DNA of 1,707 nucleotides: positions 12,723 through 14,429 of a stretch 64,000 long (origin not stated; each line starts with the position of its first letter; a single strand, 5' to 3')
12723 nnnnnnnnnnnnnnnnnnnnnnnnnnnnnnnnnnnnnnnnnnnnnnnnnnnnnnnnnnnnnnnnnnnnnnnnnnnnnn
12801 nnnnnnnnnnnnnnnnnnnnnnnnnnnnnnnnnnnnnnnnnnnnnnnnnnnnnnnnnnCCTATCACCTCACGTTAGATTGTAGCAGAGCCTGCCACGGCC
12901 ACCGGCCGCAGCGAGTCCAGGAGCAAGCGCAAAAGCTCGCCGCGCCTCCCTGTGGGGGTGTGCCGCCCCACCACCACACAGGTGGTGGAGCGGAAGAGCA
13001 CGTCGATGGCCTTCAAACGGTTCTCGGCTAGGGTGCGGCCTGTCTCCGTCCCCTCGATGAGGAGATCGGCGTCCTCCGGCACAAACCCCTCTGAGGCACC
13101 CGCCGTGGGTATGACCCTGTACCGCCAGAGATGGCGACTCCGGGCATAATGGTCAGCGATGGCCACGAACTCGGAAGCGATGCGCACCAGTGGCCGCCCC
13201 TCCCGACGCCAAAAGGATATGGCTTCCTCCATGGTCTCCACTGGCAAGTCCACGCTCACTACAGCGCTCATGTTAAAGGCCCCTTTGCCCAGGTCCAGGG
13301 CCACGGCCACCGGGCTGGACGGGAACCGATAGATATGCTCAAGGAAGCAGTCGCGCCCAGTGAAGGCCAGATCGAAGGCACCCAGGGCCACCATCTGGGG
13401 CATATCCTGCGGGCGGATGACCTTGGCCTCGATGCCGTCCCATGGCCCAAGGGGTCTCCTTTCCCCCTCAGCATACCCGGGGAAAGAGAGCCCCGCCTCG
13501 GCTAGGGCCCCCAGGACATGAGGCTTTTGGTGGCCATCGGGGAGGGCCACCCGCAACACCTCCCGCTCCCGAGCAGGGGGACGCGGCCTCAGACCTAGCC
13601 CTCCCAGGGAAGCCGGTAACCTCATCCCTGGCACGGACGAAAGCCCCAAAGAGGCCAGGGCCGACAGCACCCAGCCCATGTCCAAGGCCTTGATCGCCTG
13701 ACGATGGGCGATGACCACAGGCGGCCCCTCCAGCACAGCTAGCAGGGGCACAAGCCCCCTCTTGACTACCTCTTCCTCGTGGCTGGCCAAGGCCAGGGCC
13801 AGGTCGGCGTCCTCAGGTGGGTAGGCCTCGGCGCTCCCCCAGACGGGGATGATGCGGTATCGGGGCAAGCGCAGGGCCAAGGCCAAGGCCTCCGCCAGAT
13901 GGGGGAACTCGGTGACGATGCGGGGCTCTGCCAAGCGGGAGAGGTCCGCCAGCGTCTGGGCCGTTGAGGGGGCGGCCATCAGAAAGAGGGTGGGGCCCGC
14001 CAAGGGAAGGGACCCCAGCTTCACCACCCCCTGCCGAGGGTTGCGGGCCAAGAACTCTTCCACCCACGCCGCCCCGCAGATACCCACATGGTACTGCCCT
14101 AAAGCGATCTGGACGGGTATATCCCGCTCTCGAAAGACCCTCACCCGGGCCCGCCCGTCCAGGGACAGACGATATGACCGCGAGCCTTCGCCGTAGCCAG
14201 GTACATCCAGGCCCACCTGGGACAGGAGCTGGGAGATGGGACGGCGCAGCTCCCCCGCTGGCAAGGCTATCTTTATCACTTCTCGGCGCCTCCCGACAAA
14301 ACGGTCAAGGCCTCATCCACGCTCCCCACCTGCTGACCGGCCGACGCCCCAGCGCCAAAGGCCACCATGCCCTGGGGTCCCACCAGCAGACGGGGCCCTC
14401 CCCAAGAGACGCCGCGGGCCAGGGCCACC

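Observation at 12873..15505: Internally duplicated HisG (degenerate repeat plus catalytic repeat) alongside HisZ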

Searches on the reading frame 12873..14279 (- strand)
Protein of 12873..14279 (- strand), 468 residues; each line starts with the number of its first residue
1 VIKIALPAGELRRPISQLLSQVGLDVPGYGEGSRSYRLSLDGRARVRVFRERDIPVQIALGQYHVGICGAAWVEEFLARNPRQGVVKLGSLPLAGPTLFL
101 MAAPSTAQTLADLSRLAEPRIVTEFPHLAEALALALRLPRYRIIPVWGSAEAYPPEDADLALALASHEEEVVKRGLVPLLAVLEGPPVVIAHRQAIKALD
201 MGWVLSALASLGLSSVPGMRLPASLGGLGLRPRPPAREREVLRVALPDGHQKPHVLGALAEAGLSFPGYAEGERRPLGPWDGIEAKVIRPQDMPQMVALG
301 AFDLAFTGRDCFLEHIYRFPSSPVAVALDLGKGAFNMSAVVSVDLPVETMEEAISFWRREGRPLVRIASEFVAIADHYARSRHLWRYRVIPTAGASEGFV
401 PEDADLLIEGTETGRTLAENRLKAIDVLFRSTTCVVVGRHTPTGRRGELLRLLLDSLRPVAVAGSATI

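Call 3: search_protein_families(library=pfam, proteins=[window:12873-14279:-], max_evalue=1)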
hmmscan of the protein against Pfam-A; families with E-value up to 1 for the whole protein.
window:12873-14279:- (468 aa): 1 family
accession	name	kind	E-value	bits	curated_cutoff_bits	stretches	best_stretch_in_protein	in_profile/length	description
PF01634.23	HisG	-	1.1e-41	142.9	25.5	2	289-445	1-145/158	ATP phosphoribosyltransferase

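Call 4: search_protein_families(library=ncbifam, proteins=[window:12873-14279:-], max_evalue=1)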
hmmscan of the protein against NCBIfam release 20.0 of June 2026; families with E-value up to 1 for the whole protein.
window:12873-14279:- (468 aa): 2 families
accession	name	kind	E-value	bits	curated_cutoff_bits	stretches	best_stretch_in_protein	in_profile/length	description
TIGR00070.1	hisG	equivalog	9e-53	178.9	75.75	2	242-436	1-182/183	ATP phosphoribosyltransferase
TIGR01377.1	soxA_mon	subfamily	0.27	10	479.65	1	339-384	205-249/381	amino oxidase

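Call 7: find_homologous_proteins(query=window:12873-14279:-, max_evalue=0.00001)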
Query window:12873-14279:- (468 aa): 3438 proteins with E <= 0.00001 among 8000 candidates; the best 120 are listed.
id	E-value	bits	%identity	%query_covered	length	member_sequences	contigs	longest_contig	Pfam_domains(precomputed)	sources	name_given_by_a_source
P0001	0.0e+0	1021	99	100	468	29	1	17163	PF01634.24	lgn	-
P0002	4.0e-274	927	90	100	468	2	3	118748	PF01634.24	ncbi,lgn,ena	-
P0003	1.4e-232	791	77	100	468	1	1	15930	PF01634.24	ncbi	-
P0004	4.2e-228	776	76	100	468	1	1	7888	PF01634.24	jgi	-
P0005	4.7e-198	677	68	100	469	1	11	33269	PF01634.24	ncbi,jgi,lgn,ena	-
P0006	8.4e-193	659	66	100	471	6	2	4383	PF01634.24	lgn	-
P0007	1.0e-190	652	65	100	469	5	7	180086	PF01634.24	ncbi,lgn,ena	-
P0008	1.0e-187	643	64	100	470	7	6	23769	PF01634.24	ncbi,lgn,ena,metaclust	metaclust:\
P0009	6.7e-185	633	64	100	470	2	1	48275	PF01634.24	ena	-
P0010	1.6e-183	629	63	100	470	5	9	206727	PF01634.24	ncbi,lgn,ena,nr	ncbi:MAG: ATP phosphoribosyltransferase [Dehalococcoidia bacterium]|nr:ATP phosphoribosyltransferase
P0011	1.3e-182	626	64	100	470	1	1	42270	PF01634.24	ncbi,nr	ncbi:MAG TPA: ATP phosphoribosyltransferase [Dehalococcoidia bacterium]|nr:ATP phosphoribosyltransfe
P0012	2.1e-164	566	59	100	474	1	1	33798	PF01634.24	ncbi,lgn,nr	ncbi:MAG: ATP phosphoribosyltransferase [Chloroflexi bacterium]|nr:ATP phosphoribosyltransferase [Ch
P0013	3.6e-152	525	56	93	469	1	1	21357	PF01634.24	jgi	jgi:ATP phosphoribosyltransferase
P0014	1.1e-151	524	55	99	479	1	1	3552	PF01634.24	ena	-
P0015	5.6e-151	521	56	100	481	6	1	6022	PF01634.24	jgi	jgi:ATP phosphoribosyltransferase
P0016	3.6e-150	519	56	93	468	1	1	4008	PF01634.24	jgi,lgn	jgi:ATP phosphoribosyltransferase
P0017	3.7e-150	519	56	98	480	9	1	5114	PF01634.24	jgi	-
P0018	3.9e-150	519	54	97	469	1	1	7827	PF01634.24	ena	-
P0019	4.0e-150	519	57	99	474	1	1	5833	PF01634.24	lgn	-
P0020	1.6e-149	517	55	99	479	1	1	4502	PF01634.24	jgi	jgi:ATP phosphoribosyltransferase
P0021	1.7e-149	517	55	97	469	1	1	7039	PF01634.24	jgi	jgi:ATP phosphoribosyltransferase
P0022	3.2e-149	516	55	99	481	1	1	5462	PF01634.24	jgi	-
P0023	3.7e-149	515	54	99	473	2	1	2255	PF01634.24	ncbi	-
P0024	5.6e-149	515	55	98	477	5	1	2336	PF01634.24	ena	-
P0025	6.6e-149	515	55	94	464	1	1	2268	PF01634.24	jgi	-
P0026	7.0e-149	515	54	98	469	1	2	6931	PF01634.24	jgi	jgi:ATP phosphoribosyltransferase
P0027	1.1e-148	514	54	98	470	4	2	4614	PF01634.24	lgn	-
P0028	1.9e-148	513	54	97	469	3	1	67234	PF01634.24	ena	-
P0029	2.7e-148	513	55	99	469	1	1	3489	PF01634.24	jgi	jgi:ATP phosphoribosyltransferase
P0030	4.9e-148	512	53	98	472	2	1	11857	PF01634.24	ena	-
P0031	6.9e-148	511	56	98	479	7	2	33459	PF01634.24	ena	-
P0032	7.1e-148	511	54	99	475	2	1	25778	PF01634.24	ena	-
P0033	7.4e-148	511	55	98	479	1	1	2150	PF01634.24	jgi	-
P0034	1.2e-147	510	54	99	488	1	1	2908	PF01634.24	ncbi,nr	ncbi:MAG: ATP phosphoribosyltransferase [Chloroflexota bacterium]|nr:ATP phosphoribosyltransferase [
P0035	1.3e-147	510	52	100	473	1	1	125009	PF01634.24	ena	-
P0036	1.4e-147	510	55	99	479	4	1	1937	PF01634.24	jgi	jgi:ATP phosphoribosyltransferase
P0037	1.5e-147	510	56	95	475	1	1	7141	PF01634.24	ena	-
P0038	1.8e-147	510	52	97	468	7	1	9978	PF01634.24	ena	-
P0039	2.3e-147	510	54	96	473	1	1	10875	PF01634.24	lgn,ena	-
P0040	2.3e-147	510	55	97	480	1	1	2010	PF01634.24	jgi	-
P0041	2.4e-147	510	55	99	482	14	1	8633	PF01634.24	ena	-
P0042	2.7e-147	509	54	96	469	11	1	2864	PF01634.24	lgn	-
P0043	2.8e-147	509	53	98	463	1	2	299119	PF01634.24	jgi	jgi:ATP phosphoribosyltransferase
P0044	2.8e-147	509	52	98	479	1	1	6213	PF01634.24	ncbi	-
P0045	3.8e-147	509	55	96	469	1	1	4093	PF01634.24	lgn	-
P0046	3.9e-147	509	54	99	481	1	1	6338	PF01634.24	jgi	jgi:ATP phosphoribosyltransferase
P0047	4.2e-147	509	55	97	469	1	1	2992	PF01634.24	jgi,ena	-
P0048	6.8e-147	508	53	100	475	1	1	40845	PF01634.24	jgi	-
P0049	7.9e-147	508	54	99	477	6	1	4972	PF01634.24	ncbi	-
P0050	8.7e-147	508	53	98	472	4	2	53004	PF01634.24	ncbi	-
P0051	1.0e-146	507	54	98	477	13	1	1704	PF01634.24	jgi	-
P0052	1.1e-146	507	56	96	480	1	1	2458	PF01634.24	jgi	-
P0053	1.1e-146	507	54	98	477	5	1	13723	PF01634.24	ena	-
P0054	1.2e-146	507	55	97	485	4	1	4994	PF01634.24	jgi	jgi:ATP phosphoribosyltransferase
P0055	1.4e-146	507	52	100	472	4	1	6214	PF01634.24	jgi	-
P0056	1.4e-146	507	55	98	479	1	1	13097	PF01634.24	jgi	jgi:ATP phosphoribosyltransferase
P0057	2.6e-146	506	54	99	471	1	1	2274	PF01634.24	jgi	jgi:ATP phosphoribosyltransferase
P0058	3.7e-146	506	55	98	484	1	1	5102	PF01634.24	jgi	-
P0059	4.3e-146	505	56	99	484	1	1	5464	PF01634.24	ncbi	-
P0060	4.5e-146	505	54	98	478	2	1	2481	PF01634.24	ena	-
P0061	4.8e-146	505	53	97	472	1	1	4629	PF01634.24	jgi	jgi:ATP phosphoribosyltransferase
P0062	8.3e-146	504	52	100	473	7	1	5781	PF01634.24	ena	-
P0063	8.7e-146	504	54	98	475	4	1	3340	PF01634.24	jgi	jgi:ATP phosphoribosyltransferase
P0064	8.9e-146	504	53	98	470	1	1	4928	PF01634.24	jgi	jgi:ATP phosphoribosyltransferase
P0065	1.0e-145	504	54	96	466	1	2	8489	PF01634.24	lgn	-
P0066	1.1e-145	504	55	93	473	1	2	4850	PF01634.24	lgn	-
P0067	1.1e-145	504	54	98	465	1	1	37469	PF01634.24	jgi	jgi:ATP phosphoribosyltransferase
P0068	1.2e-145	504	55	97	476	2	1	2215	PF01634.24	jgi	-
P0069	1.4e-145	504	54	98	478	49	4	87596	PF01634.24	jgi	jgi:ATP phosphoribosyltransferase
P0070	1.5e-145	504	53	98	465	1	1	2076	PF01634.24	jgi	jgi:ATP phosphoribosyltransferase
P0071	1.6e-145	503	54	93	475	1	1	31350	PF01634.24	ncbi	-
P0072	1.7e-145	503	53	98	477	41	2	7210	PF01634.24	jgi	jgi:ATP phosphoribosyltransferase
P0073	3.0e-145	503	54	98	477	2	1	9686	PF01634.24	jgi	jgi:ATP phosphoribosyltransferase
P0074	3.5e-145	502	52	100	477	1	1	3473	PF01634.24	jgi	jgi:ATP phosphoribosyltransferase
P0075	3.8e-145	502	58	95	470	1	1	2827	PF01634.24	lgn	-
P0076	3.8e-145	502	54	98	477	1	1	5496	PF01634.24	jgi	jgi:ATP phosphoribosyltransferase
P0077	3.8e-145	502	54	98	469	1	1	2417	PF01634.24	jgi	jgi:ATP phosphoribosyltransferase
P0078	4.5e-145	502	53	99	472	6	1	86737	PF01634.24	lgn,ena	-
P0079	4.5e-145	502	53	99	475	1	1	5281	PF01634.24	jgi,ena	-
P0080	5.5e-145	502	55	98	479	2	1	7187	PF01634.24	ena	-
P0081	6.2e-145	502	55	95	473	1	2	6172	PF01634.24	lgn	-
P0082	6.8e-145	501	54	98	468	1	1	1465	PF01634.24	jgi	jgi:ATP phosphoribosyltransferase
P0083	7.8e-145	501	53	98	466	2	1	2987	PF01634.24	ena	-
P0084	9.8e-145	501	54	98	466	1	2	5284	PF01634.24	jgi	-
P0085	1.1e-144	501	56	93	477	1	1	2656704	PF01634.24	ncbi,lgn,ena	-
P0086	2.0e-144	500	54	93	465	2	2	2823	PF01634.24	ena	-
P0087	2.1e-144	500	55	98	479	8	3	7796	PF01634.24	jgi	jgi:ATP phosphoribosyltransferase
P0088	2.2e-144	500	52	98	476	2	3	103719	PF01634.24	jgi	-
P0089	2.4e-144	500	53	96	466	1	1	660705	PF01634.24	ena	-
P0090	2.4e-144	500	54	98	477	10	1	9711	PF01634.24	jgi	jgi:ATP phosphoribosyltransferase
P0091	3.6e-144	499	53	98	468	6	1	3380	PF01634.24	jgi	jgi:ATP phosphoribosyltransferase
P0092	4.3e-144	499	53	93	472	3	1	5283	PF01634.24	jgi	-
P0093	4.9e-144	499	52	98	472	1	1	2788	PF01634.24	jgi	jgi:ATP phosphoribosyltransferase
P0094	5.1e-144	499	52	100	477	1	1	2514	PF01634.24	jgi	jgi:ATP phosphoribosyltransferase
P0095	5.2e-144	498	53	98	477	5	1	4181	PF01634.24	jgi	-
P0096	5.3e-144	498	55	93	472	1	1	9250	PF01634.24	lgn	-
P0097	7.3e-144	498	53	96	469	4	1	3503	PF01634.24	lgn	-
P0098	8.1e-144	498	53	98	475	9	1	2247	PF01634.24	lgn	-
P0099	8.5e-144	498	53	98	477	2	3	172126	PF01634.24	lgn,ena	-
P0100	8.7e-144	498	52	100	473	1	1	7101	PF01634.24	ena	-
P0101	9.5e-144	498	52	100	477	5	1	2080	PF01634.24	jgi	jgi:ATP phosphoribosyltransferase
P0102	1.1e-143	497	52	98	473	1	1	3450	PF01634.24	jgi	jgi:ATP phosphoribosyltransferase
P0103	1.4e-143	497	54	98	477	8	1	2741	PF01634.24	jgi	jgi:ATP phosphoribosyltransferase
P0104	1.6e-143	497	52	99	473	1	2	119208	PF01634.24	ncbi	-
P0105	2.2e-143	496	52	98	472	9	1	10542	PF01634.24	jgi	-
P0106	2.5e-143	496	52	100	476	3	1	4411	PF01634.24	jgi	-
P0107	2.5e-143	496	55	93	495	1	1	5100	PF01634.24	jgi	-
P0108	2.6e-143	496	53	98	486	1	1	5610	PF01634.24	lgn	-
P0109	2.8e-143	496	52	99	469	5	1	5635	PF01634.24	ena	-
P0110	2.9e-143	496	52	100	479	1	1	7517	PF01634.24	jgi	-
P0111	2.9e-143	496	53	100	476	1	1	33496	PF01634.24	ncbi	ncbi:MAG: ATP phosphoribosyltransferase [Dehalococcoidia bacterium]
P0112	3.0e-143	496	53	96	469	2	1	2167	PF01634.24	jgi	-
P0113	3.1e-143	496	53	98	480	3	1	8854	PF01634.24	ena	-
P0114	3.1e-143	496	54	97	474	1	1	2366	PF01634.24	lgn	-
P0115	3.9e-143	496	55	98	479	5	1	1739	PF01634.24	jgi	-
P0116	4.4e-143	495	53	100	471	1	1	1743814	PF01634.24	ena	-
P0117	6.1e-143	495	54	98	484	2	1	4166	PF01634.24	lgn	-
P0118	7.8e-143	495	52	100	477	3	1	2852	PF01634.24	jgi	jgi:ATP phosphoribosyltransferase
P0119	8.1e-143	495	52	100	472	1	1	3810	PF01634.24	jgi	jgi:ATP phosphoribosyltransferase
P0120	8.4e-143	495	53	100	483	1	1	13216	PF01634.24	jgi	jgi:ATP phosphoribosyltransferase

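Call 8: search_solved_structures(query=window:12873-14279:-, max_evalue=0.01, show_alignments=2)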
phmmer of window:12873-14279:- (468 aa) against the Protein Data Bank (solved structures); distinct sequences matched with E-value up to 0.01: 13.
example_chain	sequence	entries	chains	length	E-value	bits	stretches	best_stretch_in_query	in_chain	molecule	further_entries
1o63_A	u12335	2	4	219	1.1e-12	50.6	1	241-456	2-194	ATP phosphoribosyltransferase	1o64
1usy_E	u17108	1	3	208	1.2e-12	50.5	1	242-456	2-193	ATP PHOSPHORIBOSYLTRANSFERASE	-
1usy_H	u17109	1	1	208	2.8e-12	49.3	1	242-450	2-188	ATP PHOSPHORIBOSYLTRANSFERASE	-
11te_A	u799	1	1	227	5.5e-10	41.7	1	242-459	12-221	ATP phosphoribosyltransferase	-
1ve4_A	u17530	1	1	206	7e-09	38.1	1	241-459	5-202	ATP phosphoribosyltransferase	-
2vd3_A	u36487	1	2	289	8.5e-08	34.5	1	279-449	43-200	ATP PHOSPHORIBOSYLTRANSFERASE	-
5m8h_E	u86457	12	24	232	1.3e-05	27.3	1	242-458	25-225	ATP phosphoribosyltransferase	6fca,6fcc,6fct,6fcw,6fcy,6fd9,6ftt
7z6r_C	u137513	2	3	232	7.5e-05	24.8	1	244-458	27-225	ATP phosphoribosyltransferase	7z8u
6czl_A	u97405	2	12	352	0.00016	23.7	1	242-449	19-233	ATP phosphoribosyltransferase catalytic subunit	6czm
23fh_A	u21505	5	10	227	0.00019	23.5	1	242-440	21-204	ATP phosphoribosyltransferase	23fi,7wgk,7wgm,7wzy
8oy0_E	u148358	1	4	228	0.0002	23.4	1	242-440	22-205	ATP phosphoribosyltransferase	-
1h3d_A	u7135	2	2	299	0.0036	19.3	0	404-454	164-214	ATP-PHOSPHORIBOSYLTRANSFERASE | ATP phosphoribosyltransferase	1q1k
2vd2_A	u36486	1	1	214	0.0081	18.1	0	241-332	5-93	ATP PHOSPHORIBOSYLTRANSFERASE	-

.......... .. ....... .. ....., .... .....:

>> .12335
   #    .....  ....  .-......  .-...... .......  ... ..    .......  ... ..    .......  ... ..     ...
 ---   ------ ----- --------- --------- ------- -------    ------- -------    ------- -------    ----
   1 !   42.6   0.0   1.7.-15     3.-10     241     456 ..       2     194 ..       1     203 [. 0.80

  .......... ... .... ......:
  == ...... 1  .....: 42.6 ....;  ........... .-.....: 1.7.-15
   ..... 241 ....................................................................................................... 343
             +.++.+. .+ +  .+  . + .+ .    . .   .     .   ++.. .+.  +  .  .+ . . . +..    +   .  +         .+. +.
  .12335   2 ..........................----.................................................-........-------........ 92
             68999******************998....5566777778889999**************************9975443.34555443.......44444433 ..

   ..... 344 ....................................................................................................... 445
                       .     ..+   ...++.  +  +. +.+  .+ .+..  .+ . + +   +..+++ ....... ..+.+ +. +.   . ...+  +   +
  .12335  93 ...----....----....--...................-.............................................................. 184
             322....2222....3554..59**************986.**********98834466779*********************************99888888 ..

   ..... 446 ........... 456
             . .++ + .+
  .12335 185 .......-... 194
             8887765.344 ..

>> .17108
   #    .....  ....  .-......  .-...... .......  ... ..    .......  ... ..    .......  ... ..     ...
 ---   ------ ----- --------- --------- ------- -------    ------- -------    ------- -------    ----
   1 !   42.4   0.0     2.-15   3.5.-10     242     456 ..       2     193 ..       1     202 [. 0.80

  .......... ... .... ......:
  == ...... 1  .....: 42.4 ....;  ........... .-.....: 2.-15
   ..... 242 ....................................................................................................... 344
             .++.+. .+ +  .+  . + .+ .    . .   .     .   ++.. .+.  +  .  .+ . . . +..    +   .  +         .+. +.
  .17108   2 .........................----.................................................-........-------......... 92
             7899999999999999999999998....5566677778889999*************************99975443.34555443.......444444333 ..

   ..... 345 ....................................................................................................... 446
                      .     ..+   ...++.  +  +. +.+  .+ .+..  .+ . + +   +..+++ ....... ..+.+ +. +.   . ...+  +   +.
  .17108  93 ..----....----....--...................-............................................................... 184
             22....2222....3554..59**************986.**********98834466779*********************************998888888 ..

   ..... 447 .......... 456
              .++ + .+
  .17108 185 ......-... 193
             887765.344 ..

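Call 12: find_related_loci(query=window:12873-14279:-, collection=genome_contigs, flank=6000)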
Query window:12873-14279:- (468 aa) in genome_contigs; peptide patterns used: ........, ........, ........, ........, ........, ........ (x = any residue, [..] = any of these).
309 stretches matched a pattern; 175 encode a relative of the query (tblastn E <= 1e-3); the best 80 are kept; 80 distinct loci.
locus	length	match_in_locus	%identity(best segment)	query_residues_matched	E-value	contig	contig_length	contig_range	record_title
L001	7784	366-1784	68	1-468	0e+0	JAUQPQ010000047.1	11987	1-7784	MAG: Chloroflexota bacterium isolate JZ-1.bins.128.201901 NODE_4613_length_11987_cov_5.008432, whole genome shotgun sequ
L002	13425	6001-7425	67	1-468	0e+0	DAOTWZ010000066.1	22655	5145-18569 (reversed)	MAG TPA_asm: Dehalococcoidia bacterium isolate H17_190 k77_163347, whole genome shotgun sequence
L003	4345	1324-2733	64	1-468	0e+0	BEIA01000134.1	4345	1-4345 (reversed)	Bacterium HR24 DNA, contig: NODE_5869_134, isolate: HRbin24, whole genome shotgun sequence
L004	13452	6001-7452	64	1-468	0e+0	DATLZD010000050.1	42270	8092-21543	MAG TPA_asm: Dehalococcoidia bacterium isolate SMAG_U13289 k141_219598, whole genome shotgun sequence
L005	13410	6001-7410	59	1-468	1e-168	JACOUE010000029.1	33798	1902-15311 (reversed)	MAG: Chloroflexi bacterium isolate NC_groundwater_62_Pr7_S-0.65um_68_13 FFV18_Sp65_scaffold_89432, whole genome shotgun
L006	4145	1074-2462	56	1-457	2e-160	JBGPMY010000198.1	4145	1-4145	MAG: Dehalococcoidia bacterium isolate OBJ_0618_7090110_227 k141_5275448_length_4145_cov_11.0105, whole genome shotgun s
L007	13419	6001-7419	55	2-458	4e-152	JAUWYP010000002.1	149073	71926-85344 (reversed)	MAG: Dehalococcoidia bacterium isolate CSMAG_2713 CSMAG_2713_k141_639198_length_149073_cov_34.0147, whole genome shotgun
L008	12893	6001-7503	55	2-458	3e-150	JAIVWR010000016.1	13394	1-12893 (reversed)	MAG: Acidobacteriota bacterium isolate HYP3_US_01_6 NODE_1689_length_13394_cov_0.238562, whole genome shotgun sequence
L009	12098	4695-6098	52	1-463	3e-147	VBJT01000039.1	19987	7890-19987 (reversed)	MAG: Chloroflexi bacterium isolate CF_163 14_1009_09_30cm_scaffold_16926, whole genome shotgun sequence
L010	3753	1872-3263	55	2-458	2e-151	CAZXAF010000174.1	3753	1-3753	MAG TPA_asm: uncultured Dehalococcoidia bacterium isolate SRP214966_co4_321 genome assembly, contig: NODE_42316_length_3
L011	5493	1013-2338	53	1-436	3e-147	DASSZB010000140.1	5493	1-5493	MAG TPA_asm: Dehalococcoidia bacterium isolate SMAG_U696 k141_1037047, whole genome shotgun sequence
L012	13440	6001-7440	53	2-466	2e-145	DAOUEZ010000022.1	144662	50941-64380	MAG TPA_asm: Dehalococcoidia bacterium isolate N9_412 k139_1147084, whole genome shotgun sequence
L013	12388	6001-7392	53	1-459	2e-145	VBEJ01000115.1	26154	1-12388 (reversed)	MAG: Chloroflexi bacterium isolate CF_23 14_0903_16_40cm_scaffold_1149, whole genome shotgun sequence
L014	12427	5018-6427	52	2-458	3e-145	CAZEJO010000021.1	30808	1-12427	MAG TPA_asm: uncultured Dehalococcoidia bacterium isolate SRP214966_co7_243 genome assembly, contig: NODE_858_length_308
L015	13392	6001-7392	53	2-458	2e-144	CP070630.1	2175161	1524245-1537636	MAG: Dehalococcoidia bacterium isolate bin98 chromosome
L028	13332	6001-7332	56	26-461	2e-137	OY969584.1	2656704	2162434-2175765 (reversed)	MAG: uncultured Chloroflexia bacterium isolate MFD01299.bin.c.4 genome assembly, chromosome: 1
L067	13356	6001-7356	48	2-449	3e-117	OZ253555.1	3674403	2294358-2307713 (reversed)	MAG: Dehalococcoidia bacterium isolate 3e717284-69a8-41bf-8ce6-f7adde8b09c9 genome assembly, chromosome: 1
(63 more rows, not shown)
